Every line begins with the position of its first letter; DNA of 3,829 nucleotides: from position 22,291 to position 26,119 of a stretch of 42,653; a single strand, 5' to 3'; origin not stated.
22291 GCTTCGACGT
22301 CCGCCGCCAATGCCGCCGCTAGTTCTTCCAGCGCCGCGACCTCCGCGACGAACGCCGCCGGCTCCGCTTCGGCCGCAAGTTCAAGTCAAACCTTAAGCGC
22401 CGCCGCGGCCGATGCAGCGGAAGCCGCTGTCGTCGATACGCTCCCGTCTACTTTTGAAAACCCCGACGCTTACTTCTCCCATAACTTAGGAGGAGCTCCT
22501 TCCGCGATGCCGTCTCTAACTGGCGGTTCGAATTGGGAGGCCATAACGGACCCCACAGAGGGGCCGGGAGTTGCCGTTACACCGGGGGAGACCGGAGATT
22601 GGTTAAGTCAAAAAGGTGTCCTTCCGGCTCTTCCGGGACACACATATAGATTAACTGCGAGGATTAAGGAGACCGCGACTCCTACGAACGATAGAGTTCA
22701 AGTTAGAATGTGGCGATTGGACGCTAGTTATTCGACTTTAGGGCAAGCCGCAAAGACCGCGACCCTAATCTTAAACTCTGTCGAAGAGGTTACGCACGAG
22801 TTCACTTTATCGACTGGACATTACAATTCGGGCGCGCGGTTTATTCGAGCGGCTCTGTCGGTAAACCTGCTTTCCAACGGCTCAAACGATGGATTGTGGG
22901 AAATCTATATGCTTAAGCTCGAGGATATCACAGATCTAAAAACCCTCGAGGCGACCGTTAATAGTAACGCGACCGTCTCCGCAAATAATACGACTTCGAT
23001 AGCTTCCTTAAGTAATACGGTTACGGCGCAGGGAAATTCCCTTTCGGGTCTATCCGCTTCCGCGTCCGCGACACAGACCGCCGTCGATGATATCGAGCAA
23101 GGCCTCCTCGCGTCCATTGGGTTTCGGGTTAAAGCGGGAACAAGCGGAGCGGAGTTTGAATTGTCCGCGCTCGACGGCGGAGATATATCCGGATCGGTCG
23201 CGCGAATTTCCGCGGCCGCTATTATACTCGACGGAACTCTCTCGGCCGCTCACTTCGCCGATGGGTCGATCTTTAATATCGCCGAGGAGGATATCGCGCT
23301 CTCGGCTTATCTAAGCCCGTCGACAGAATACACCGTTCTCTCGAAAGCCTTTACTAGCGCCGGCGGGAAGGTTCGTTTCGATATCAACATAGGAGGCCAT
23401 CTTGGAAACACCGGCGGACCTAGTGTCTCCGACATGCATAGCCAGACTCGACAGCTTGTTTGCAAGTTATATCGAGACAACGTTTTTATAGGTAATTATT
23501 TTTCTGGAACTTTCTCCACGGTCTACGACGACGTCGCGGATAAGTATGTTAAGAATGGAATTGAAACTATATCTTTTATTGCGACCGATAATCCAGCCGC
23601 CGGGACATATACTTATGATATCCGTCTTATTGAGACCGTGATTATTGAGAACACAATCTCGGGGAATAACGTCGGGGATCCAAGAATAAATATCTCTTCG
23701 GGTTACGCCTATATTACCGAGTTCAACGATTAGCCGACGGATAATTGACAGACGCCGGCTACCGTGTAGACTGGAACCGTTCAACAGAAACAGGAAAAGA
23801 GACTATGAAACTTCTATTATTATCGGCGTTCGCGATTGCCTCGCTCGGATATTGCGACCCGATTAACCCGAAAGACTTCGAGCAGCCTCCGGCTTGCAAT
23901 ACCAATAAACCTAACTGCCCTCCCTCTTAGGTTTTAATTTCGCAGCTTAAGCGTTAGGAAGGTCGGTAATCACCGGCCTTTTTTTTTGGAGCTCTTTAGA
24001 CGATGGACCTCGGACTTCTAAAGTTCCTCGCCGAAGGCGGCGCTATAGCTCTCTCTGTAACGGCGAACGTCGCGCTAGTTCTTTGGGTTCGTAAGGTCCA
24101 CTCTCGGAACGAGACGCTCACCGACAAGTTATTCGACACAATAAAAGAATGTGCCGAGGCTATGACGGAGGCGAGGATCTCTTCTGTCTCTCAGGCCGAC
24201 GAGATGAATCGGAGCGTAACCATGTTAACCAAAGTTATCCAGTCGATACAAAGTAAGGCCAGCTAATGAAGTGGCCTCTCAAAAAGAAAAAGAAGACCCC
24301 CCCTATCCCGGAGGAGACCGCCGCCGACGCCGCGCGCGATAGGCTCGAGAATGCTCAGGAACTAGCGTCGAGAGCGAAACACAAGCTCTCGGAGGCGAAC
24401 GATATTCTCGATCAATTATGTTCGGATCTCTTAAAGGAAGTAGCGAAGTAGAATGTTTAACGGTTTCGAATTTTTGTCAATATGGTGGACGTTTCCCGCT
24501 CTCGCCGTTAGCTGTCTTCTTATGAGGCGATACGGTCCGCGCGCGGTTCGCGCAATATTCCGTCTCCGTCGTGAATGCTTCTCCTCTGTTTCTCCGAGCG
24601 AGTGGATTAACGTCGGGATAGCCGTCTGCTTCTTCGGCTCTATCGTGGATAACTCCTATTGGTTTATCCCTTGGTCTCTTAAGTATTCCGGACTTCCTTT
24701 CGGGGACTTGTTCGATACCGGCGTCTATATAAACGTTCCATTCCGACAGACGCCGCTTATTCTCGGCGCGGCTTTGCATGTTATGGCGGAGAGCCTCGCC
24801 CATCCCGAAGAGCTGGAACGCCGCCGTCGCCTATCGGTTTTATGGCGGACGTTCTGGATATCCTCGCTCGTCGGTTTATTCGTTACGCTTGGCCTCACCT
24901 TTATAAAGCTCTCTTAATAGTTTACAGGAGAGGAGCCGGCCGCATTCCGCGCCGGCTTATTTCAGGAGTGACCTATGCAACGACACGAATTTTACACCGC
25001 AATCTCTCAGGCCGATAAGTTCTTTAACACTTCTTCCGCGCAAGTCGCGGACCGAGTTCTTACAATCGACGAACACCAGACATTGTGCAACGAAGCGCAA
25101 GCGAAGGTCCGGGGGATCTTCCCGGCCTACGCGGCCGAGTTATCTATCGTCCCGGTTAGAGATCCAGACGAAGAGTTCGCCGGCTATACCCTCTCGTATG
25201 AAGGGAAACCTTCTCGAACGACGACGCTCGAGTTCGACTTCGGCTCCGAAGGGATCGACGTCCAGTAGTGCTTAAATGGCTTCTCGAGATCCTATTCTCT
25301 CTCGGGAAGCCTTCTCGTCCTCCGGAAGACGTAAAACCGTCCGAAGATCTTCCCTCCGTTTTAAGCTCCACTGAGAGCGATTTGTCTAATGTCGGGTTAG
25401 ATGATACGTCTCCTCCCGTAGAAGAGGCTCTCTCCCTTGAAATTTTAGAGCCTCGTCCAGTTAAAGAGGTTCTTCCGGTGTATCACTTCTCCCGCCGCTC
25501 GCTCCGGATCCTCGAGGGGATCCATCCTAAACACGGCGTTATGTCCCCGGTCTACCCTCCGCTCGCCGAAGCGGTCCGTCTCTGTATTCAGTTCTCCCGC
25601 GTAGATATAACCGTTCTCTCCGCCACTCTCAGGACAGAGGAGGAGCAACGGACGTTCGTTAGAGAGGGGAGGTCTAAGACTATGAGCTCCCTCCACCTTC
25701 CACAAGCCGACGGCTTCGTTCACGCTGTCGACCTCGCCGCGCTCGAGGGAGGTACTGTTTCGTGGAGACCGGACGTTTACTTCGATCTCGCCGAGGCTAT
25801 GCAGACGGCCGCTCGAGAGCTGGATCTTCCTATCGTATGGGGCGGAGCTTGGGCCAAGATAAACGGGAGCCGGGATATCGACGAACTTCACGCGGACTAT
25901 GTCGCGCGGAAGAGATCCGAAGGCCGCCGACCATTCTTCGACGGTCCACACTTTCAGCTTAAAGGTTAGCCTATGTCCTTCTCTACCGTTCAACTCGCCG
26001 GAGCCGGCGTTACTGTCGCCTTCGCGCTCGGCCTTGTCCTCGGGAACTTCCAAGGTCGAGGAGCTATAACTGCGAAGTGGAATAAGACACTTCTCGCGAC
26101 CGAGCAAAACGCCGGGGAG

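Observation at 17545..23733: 2062-aa tail tip protein built from three tandem rod-plus-lectin-like modules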

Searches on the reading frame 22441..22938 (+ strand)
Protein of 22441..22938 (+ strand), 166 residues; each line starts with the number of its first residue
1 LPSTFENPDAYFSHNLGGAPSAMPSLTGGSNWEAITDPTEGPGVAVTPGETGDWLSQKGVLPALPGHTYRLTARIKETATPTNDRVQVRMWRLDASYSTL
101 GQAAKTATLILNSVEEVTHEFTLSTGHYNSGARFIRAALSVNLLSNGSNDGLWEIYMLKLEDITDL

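Call 19: search_protein_families(library=pfam, proteins=[window:22441-22938:+], max_evalue=1)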
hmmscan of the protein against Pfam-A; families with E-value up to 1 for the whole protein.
window:22441-22938:+ (166 aa): 1 family
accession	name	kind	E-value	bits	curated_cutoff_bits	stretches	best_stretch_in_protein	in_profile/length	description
PF02018.23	CBM_4_9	-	0.027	15.3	25.9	1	62-126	58-120/136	Carbohydrate binding domain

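Call 20: search_protein_families(library=phrogs, proteins=[window:22441-22938:+], max_evalue=1)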
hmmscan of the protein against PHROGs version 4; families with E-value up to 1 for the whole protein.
window:22441-22938:+ (166 aa): 0 families

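Call 91: search_dna_similar(query=window:22441-22938:+, collection=phages, mode=protein, max_rows=20, max_evalue=1)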
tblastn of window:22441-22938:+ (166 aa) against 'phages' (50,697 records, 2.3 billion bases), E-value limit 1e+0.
Records with a match: 9; places in all: 9; records where one place covers at least 80% of the query: 1.
Best place of each record, by identity: <60% 9.
By first word of the organism name: Acinetobacter 7; Bacillus 2.
By host as written in the record: Acinetobacter baumannii 6; Bacillus cereus BC102p 1; Bacillus cereus 1; - 1.
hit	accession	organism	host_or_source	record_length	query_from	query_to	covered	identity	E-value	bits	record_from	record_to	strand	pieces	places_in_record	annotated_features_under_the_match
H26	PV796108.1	Bacillus phage Edson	Bacillus cereus BC102p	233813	24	164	85%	26.5%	6e-2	39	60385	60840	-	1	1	hypothetical protein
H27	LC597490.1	Bacillus phage vB_BceM_WH1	Bacillus cereus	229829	55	164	66%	26.6%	1e-1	38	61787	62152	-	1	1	virion structural protein_gp079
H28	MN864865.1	Acinetobacter phage vB_AbaM_PhT2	Acinetobacter baumannii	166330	111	165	33%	33.9%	8e-1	35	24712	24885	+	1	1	hypothetical protein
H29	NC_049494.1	Acinetobacter phage vB_AbaM_PhT2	Acinetobacter baumannii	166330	111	165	33%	33.9%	8e-1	35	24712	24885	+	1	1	hypothetical protein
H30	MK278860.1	Acinetobacter phage AbTZA1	Acinetobacter baumannii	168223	111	165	33%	33.9%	8e-1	35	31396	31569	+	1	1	hypothetical protein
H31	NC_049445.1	Acinetobacter phage AbTZA1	Acinetobacter baumannii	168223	111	165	33%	33.9%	8e-1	35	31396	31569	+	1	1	hypothetical protein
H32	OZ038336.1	Acinetobacter phage vB_AbaM_PhT2-v2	-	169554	111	165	33%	33.9%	8e-1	35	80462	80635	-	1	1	hypothetical protein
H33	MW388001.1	Acinetobacter phage Minot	Acinetobacter baumannii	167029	114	165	31%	32.7%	4e-1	37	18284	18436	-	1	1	hypothetical protein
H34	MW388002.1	Acinetobacter phage Mokit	Acinetobacter baumannii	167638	114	165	31%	32.7%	4e-1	37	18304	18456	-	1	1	hypothetical protein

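Call 97: search_protein_families(library=ncbifam, proteins=[window:22441-22938:+], max_evalue=0.1)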
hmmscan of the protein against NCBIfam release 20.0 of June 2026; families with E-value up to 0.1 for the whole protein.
window:22441-22938:+ (166 aa): 1 family
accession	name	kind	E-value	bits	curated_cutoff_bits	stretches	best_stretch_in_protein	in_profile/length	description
NF041942.1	DVU2496_dom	subfamily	0.004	17.1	37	0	57-83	25-51/66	DVU_2496 family lipoprotein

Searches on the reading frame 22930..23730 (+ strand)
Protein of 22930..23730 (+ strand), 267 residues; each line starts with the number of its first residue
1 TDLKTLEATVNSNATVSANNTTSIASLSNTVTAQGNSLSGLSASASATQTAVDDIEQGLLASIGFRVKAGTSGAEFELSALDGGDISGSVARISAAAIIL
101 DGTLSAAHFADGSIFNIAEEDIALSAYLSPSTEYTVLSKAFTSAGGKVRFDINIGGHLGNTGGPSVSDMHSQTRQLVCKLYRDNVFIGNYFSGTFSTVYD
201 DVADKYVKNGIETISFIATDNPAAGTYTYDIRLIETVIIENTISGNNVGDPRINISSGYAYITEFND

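Call 18: search_solved_structures(query=window:22930-23730:+, max_evalue=10)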
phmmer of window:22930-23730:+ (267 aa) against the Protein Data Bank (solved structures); distinct sequences matched with E-value up to 10: 0.

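Call 19: search_protein_families(library=pfam, proteins=[window:22930-23730:+], max_evalue=1)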
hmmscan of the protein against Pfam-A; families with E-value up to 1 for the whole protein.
window:22930-23730:+ (267 aa): 1 family
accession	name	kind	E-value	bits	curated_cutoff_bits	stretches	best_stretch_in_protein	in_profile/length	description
PF11448.13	DUF3005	-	0.022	15.3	25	1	1-53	27-78/109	Protein of unknown function (DUF3005)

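Call 20: search_protein_families(library=phrogs, proteins=[window:22930-23730:+], max_evalue=1)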
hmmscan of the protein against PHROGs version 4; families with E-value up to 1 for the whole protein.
window:22930-23730:+ (267 aa): 2 families
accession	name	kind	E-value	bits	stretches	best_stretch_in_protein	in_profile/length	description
phrog_9319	-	unknown function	0.027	15.8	1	18-54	15-51/68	-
phrog_29432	-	unknown function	0.16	13.3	1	181-217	30-66/112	-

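Call 63: search_dna_similar(query=window:22930-23730:+, collection=phages, mode=protein, max_rows=15, max_evalue=0.01)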
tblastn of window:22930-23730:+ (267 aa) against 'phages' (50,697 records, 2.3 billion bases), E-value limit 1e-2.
No match.

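Call 97: search_protein_families(library=ncbifam, proteins=[window:22930-23730:+], max_evalue=0.1)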
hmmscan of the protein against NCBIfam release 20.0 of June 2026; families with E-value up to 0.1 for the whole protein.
window:22930-23730:+ (267 aa): 1 family
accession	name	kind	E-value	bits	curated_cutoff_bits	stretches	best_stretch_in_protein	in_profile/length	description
NF041534.1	rodZ_Strepcoccus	equivalog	0.089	12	375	0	11-49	194-232/275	cytoskeleton protein RodZ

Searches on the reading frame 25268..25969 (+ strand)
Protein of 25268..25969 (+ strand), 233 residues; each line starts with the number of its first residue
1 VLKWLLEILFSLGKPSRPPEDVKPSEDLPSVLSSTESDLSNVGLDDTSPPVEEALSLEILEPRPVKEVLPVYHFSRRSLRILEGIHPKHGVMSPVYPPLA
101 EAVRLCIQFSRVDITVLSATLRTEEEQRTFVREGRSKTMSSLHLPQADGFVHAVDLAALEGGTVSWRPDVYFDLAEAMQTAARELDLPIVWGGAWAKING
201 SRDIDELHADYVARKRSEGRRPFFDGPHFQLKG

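Call 12: search_protein_families(library=phrogs, proteins=[window:25268-25969:+], max_evalue=0.001)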
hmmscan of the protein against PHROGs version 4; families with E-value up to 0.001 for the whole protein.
window:25268-25969:+ (233 aa): 4 families
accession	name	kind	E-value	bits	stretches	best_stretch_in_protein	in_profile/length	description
phrog_465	-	lysis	2.3e-35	123.3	1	72-232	43-166/292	endolysin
phrog_1768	-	lysis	2.8e-13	49.5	1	108-232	945-1053/1577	endolysin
phrog_5115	-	moron, auxiliary metabolic gene and host takeover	5.9e-07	30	1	117-198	40-113/283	ferredoxin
phrog_6523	-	lysis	2.7e-05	25.1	1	106-197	31-120/255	endolysin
